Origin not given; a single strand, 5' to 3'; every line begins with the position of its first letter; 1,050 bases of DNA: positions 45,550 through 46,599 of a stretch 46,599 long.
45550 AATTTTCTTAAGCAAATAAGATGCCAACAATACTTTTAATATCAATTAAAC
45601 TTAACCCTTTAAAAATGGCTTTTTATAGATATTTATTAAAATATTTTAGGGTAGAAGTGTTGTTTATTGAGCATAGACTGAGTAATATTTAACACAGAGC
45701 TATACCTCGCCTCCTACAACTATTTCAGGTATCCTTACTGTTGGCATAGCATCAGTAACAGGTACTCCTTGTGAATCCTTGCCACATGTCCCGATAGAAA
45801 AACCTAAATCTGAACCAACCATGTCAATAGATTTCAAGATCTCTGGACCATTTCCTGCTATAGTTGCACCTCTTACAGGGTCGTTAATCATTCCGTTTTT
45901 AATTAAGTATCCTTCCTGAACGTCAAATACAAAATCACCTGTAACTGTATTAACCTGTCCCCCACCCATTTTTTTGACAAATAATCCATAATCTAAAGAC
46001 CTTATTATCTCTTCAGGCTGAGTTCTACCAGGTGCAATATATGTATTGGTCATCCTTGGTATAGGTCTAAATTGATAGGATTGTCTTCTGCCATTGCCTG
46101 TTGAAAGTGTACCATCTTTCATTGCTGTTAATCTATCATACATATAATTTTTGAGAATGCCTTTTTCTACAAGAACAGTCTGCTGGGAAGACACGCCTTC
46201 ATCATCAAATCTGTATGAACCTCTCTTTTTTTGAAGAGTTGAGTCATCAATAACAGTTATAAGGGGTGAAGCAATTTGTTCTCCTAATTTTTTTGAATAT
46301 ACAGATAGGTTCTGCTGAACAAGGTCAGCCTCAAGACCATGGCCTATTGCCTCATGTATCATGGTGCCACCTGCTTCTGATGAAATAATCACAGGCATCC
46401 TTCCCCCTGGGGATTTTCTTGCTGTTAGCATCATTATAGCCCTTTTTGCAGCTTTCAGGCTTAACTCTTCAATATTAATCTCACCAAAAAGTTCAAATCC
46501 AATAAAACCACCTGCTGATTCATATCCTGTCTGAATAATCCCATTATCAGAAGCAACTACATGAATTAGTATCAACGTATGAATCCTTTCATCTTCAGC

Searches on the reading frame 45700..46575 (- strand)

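Call 32: search_protein_families(library=pfam, proteins=[window:45700-46575:-], max_evalue=0.01)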
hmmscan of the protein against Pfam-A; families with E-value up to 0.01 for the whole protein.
window:45700-46575:- (291 aa): 2 families
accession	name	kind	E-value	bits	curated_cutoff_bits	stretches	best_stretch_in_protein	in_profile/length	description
PF19289.4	PmbA_TldD_3rd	-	2e-78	263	22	1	58-289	2-220/220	PmbA/TldA metallopeptidase C-terminal domain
PF19290.4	PmbA_TldD_2nd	-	0.0042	18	20.9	1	4-50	66-109/109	PmbA/TldA metallopeptidase central domain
